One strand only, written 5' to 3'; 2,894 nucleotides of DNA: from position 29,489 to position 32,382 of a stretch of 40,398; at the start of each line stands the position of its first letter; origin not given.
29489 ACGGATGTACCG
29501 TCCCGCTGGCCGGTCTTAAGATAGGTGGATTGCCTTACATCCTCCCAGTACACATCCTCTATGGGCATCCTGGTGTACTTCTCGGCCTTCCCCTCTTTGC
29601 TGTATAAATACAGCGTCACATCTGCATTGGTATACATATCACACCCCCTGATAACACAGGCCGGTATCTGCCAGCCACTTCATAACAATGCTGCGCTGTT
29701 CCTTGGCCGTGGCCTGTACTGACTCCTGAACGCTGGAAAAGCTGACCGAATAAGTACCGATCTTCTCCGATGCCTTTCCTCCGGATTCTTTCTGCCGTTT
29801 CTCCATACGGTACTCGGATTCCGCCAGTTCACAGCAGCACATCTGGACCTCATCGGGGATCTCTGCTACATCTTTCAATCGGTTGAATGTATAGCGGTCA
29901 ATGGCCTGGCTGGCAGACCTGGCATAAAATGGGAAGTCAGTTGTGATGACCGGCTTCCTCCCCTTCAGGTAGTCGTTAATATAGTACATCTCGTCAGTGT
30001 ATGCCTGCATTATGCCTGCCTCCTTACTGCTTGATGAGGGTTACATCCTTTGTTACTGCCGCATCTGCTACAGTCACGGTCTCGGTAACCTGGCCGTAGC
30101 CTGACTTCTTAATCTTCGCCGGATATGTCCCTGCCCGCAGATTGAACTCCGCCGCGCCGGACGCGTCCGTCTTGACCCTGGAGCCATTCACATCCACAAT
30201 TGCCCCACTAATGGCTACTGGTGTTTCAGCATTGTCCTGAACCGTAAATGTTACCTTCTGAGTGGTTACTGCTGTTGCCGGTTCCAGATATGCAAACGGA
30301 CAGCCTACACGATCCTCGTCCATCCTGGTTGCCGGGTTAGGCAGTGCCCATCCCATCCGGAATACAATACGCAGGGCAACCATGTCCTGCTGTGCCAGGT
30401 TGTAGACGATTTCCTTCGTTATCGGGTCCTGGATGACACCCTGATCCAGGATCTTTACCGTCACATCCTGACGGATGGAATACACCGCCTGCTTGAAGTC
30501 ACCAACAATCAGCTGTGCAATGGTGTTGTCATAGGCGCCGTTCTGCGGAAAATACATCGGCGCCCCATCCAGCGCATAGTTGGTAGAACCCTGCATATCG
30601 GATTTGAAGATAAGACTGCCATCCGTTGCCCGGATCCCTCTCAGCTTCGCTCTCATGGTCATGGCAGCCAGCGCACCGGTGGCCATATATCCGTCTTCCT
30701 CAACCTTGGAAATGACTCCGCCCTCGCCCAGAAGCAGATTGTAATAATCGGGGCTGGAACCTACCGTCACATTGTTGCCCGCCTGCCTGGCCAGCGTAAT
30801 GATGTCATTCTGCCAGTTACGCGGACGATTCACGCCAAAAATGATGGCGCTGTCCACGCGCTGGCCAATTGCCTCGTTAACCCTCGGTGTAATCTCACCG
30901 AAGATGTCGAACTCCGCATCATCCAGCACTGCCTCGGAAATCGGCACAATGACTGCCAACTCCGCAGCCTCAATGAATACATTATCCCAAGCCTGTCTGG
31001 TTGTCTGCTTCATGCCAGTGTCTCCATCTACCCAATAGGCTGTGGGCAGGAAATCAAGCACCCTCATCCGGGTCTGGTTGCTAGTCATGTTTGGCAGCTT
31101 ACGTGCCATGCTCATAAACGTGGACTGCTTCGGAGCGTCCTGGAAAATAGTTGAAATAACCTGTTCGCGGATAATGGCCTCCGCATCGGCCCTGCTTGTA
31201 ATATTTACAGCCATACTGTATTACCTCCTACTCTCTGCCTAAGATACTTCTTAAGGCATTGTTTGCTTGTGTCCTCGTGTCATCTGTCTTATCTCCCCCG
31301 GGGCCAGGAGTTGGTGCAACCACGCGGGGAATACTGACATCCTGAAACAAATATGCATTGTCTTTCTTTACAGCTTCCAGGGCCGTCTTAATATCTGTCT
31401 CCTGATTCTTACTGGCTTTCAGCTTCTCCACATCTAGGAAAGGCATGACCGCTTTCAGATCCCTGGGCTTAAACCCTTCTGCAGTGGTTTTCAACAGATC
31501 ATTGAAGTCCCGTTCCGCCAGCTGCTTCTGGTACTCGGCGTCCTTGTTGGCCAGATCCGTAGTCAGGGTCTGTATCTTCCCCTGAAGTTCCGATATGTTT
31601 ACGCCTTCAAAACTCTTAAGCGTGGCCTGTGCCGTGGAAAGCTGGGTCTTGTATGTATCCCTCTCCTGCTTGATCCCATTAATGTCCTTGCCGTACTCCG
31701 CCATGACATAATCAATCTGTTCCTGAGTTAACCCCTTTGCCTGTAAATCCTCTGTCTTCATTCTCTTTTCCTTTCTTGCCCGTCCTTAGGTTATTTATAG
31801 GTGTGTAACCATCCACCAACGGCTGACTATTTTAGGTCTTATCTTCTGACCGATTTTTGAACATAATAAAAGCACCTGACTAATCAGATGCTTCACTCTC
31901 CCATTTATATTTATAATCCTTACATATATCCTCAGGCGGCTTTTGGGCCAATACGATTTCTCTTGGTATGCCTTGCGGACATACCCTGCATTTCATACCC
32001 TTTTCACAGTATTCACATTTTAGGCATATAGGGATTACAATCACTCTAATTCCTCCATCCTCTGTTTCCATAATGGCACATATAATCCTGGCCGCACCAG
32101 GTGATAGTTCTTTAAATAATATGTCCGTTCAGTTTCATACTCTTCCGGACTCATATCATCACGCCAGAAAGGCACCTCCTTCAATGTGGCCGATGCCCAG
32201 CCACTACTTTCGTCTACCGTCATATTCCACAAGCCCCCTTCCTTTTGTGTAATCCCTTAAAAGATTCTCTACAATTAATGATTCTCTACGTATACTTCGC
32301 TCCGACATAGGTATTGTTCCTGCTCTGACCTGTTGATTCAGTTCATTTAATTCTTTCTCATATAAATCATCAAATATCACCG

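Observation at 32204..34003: Minor head protein (MuF/gp7) carrying a C-terminal RadC/JAB-like metalloprotease domain: a possible injected deconjugase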

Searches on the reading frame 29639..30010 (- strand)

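Call 48: search_protein_families(library=phrogs, proteins=[window:29639-30010:-], max_evalue=0.01)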
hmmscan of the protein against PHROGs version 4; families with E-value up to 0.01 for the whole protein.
window:29639-30010:- (123 aa): 4 families
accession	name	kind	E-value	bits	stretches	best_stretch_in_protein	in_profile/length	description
phrog_541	-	connector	3.8e-27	95.8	1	3-123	2-126/129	head-tail adaptor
phrog_4931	-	connector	5.1e-05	24.3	1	32-114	32-114/130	head-tail adaptor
phrog_442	-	connector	0.00083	19.7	1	50-101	206-250/270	head-tail adaptor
phrog_477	-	connector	0.0018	19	1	45-116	90-164/220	head-tail adaptor Ad1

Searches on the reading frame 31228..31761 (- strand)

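Call 48: search_protein_families(library=phrogs, proteins=[window:31228-31761:-], max_evalue=0.01)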
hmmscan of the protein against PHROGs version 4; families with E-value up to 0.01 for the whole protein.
window:31228-31761:- (177 aa): 2 families
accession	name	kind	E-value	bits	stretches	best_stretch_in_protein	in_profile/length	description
phrog_194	-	head and packaging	2.7e-39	136.9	1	1-162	21-197/335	head scaffolding protein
phrog_25353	-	unknown function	0.0047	18.3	1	19-70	19-64/74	-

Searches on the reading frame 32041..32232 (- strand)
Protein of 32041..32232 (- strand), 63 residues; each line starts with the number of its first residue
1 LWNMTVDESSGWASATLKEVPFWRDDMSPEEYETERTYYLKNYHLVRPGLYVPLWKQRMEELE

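Call 48: search_protein_families(library=phrogs, proteins=[window:32041-32232:-], max_evalue=0.01)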
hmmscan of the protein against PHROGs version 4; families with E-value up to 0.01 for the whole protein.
window:32041-32232:- (63 aa): 0 families

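Call 49: search_dna_similar(query=window:32044-32232:-, collection=phages, mode=protein, max_evalue=1, max_rows=20)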
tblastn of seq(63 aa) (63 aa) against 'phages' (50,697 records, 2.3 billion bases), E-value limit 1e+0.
Records with a match: 1; places in all: 1; records where one place covers at least 80% of the query: 1.
Best place of each record, by identity: <60% 1.
By first word of the organism name: Bacteriophage 1.
By host as written in the record: - 1.
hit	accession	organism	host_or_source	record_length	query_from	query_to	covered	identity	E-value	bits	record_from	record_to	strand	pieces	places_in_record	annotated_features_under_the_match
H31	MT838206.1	Bacteriophage sp.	human fecal samples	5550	11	62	83%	32.7%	8e-1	32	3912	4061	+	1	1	record has no annotation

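Call 75: find_homologous_proteins(query=A5, max_evalue=0.001)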
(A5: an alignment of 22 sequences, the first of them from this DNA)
Query A5 (22 sequences) (60 aa, profile of the alignment): 428 proteins with E <= 0.001 among 481 candidates; the best 120 are listed.
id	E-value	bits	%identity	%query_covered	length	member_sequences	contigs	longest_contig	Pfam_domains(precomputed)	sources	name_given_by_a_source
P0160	6.9e-37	143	56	90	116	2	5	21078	-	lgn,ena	-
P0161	8.5e-36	140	48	87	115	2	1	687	-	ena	-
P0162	2.4e-31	125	58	83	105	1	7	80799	-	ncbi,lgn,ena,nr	ncbi:MAG: hypothetical protein J6K64_08015 [Clostridia bacterium]|nr:hypothetical protein [Clostridi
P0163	8.6e-27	111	45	78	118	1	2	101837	-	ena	-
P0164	3.5e-26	109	70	90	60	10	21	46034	-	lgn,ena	-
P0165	7.9e-26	108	62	87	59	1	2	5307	-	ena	-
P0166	1.0e-25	107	76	83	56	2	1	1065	-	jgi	-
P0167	1.2e-25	107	48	92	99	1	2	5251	-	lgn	-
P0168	1.2e-25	107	61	93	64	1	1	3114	-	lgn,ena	-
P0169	1.5e-25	107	69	90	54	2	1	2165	-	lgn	-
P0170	2.0e-25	106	54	95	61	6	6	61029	-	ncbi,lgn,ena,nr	ncbi:MAG: hypothetical protein IKW59_07350 [Clostridia bacterium]|nr:hypothetical protein [Clostridi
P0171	2.1e-25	106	67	87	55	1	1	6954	-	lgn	-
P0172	2.5e-25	106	61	95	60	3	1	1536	-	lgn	-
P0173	2.5e-25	106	59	85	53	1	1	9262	-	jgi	-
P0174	3.3e-25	106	69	92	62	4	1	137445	-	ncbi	-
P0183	1.5e-24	104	57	97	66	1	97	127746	-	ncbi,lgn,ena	-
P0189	2.0e-24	103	67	85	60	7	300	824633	-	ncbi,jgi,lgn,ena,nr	jgi:hypothetical protein|nr:MAG TPA: hypothetical protein [Bacteriophage sp.]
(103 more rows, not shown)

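Call 76: find_encoding_contigs(protein=P0189, flank=5000, max_places=6)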
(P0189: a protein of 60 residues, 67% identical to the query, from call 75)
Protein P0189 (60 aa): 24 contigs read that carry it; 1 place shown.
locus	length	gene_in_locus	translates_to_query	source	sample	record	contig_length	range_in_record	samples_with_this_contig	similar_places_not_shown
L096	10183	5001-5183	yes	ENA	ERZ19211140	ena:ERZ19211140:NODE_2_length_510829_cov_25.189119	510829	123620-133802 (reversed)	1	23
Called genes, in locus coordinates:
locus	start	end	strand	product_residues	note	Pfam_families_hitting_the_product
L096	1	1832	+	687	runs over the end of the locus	PF06056:Terminase_5 (weak), PF10668:Phage_terminase (faint), PF03592:Terminase_2, PF04466:Terminase_3, PF17288:Terminase_3C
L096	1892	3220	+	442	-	-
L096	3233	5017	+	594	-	PF06152:Phage_min_cap2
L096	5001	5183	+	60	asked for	-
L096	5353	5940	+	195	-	PF06810:Phage_scaffold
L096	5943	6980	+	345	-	PF20036:Gp13-like (faint)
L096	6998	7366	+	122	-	-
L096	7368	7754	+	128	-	PF20536:DUF6751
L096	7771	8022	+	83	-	-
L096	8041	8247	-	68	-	-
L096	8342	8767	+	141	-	-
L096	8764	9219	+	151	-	-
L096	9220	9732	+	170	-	-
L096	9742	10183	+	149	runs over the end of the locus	-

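Call 77: find_encoding_contigs(protein=P0183, flank=5000, max_places=4)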
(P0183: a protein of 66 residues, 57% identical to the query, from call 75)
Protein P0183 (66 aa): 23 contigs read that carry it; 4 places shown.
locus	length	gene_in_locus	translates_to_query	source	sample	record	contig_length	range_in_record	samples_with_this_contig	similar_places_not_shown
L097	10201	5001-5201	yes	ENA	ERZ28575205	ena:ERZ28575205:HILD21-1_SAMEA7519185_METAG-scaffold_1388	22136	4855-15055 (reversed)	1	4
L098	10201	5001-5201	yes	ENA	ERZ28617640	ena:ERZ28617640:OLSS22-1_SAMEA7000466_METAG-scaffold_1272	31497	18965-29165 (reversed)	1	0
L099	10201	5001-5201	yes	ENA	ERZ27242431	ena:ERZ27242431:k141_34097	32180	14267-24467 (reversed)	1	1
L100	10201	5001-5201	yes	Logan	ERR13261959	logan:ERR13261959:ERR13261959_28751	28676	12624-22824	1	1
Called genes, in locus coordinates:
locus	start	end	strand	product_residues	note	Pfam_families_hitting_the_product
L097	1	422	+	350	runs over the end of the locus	PF06056:Terminase_5 (weak)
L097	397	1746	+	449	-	PF03237:Terminase_6N (weak), PF04466:Terminase_3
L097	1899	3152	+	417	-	PF05133:SPP1_portal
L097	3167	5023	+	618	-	PF06152:Phage_min_cap2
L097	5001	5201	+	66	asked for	-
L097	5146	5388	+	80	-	-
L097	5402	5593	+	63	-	-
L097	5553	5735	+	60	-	-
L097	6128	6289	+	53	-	-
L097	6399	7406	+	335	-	-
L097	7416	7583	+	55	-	-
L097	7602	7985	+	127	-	-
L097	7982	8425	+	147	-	PF20536:DUF6751 (faint)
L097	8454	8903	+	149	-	PF11114:Minor_capsid_2 (weak)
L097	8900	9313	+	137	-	-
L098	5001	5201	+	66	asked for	-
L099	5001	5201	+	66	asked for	-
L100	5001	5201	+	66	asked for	-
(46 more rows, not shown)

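Call 78: find_encoding_contigs(protein=P0163, flank=5000, max_places=2)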
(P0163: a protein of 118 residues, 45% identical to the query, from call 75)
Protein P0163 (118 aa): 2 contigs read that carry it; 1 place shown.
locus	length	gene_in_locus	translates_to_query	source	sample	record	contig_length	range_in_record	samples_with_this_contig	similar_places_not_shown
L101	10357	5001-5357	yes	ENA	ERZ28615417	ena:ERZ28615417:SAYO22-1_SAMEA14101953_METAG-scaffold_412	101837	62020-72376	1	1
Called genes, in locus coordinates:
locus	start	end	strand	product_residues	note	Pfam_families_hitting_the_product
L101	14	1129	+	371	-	PF19127:Choline_bind_3 (weak), PF01551:Peptidase_M23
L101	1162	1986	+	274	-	-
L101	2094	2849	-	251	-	PF01048:PNP_UDP_1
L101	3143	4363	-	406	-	PF00890:FAD_binding_2 (weak), PF01266:DAO (faint), PF03486:HI0933_like (faint), PF12831:FAD_oxidored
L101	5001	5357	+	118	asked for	-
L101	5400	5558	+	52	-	-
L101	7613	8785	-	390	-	PF07228:SpoIIE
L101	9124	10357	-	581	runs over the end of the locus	PF12838:Fer4_7 (weak), PF13187:Fer4_9 (weak), PF13237:Fer4_10 (weak), PF14697:Fer4_21 (weak), PF02906:Fe_hyd_lg_C, PF04060:FeS, PF00989:PAS (weak)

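Call 80: find_encoding_contigs(protein=P0162, flank=5000, max_places=3)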
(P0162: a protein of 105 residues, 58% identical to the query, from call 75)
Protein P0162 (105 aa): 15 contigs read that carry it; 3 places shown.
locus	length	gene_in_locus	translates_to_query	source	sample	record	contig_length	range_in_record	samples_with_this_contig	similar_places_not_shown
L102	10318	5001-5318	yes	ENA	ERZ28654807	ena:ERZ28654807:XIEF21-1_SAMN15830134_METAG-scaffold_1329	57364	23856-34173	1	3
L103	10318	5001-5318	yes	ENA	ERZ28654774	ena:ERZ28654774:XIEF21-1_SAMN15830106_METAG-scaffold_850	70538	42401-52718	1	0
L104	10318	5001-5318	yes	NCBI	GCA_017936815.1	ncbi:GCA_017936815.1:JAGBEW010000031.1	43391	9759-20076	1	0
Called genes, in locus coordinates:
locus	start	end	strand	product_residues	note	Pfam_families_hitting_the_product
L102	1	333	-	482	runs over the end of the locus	PF17767:NAPRTase_N, PF02749:QRPTase_N (faint), PF04095:NAPRTase (weak), PF17956:NAPRTase_C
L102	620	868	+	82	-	-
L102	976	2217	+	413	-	PF06245:DUF1015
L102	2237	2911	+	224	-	-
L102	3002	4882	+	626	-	PF25794:SACS (faint), PF02518:HATPase_c (weak), PF13589:HATPase_c_3, PF00183:HSP90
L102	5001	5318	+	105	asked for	-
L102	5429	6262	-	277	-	-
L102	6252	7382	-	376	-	PF01636:APH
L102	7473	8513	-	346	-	PF00710:Asparaginase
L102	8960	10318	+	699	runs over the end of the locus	PF01336:tRNA_anti-codon, PF00152:tRNA-synt_2, PF02686:GatC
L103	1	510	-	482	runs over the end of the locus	PF17767:NAPRTase_N, PF02749:QRPTase_N (faint), PF04095:NAPRTase (weak), PF17956:NAPRTase_C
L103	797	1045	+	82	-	-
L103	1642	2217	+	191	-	PF06245:DUF1015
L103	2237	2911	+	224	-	-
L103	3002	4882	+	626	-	PF02518:HATPase_c (weak), PF13589:HATPase_c_3, PF00183:HSP90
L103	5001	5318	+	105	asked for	-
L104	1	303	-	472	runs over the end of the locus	PF02749:QRPTase_N (faint), PF17767:NAPRTase_N, PF04095:NAPRTase (weak), PF17956:NAPRTase_C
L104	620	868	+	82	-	-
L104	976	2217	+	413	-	PF06245:DUF1015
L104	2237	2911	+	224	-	-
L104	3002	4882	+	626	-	PF25794:SACS (faint), PF02518:HATPase_c (weak), PF13589:HATPase_c_3, PF00183:HSP90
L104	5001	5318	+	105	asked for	-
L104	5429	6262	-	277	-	-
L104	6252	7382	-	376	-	PF01636:APH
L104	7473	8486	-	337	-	PF00710:Asparaginase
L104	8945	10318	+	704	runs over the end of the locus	PF01336:tRNA_anti-codon, PF00152:tRNA-synt_2, PF02686:GatC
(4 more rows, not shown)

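Call 81: find_encoding_contigs(protein=P0160, flank=5000, max_places=3)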
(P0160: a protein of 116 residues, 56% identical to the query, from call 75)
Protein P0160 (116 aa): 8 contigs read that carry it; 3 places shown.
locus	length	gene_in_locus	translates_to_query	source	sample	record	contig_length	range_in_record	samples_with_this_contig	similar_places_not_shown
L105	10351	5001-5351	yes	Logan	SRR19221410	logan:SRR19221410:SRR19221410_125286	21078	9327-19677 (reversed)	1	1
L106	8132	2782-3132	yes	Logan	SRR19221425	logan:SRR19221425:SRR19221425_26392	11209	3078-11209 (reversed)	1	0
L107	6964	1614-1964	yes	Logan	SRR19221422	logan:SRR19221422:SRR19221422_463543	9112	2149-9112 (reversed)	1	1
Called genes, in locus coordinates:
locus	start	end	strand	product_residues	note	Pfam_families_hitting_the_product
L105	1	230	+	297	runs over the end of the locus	PF01527:HTH_Tnp_1 (faint), PF06056:Terminase_5, PF13384:HTH_23 (weak), PF13518:HTH_28 (faint), PF03592:Terminase_2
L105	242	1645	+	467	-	PF03237:Terminase_6N (weak)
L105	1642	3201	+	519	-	PF05133:SPP1_portal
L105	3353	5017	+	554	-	PF06152:Phage_min_cap2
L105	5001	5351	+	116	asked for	-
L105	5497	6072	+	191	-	PF06810:Phage_scaffold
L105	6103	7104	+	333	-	-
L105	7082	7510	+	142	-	-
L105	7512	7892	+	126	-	-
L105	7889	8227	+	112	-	-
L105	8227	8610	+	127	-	-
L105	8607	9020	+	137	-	PF12691:Phage_tail_terminator_6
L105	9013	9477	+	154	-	-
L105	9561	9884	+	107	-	-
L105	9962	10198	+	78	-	-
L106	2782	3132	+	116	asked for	-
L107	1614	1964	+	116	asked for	-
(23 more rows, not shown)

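Call 96: predict_structure(alignment_id=A6)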
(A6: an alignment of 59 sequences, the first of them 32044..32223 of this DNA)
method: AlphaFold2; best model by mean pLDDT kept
length: 60 residues; sequences in the alignment: 59
mean_pLDDT: 83.9   pTM: 0.62
mean pLDDT of the five models: 83.9, 82.4, 81.1, 80.6, 79.4
residues with pLDDT >= 90: 28; 70-90: 23; 50-70: 7; < 50: 2
segments of 3 or more residues with pLDDT < 50: none
pLDDT, mean of each block of 10 residues (from residue 1): 57 87 89 93 92 85
secondary structure, 60 per line:
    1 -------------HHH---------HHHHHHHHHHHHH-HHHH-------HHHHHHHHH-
elements in order: H26-38 H40-43 H51-59

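Call 108: search_protein_families(library=padloc, proteins=[window:32044-32223:-, P0162], max_evalue=1)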
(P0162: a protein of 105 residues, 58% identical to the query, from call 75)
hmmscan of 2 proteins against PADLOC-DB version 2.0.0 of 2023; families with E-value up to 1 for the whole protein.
window:32044-32223:- (60 aa): 0 families

P0162 (105 aa): 0 families
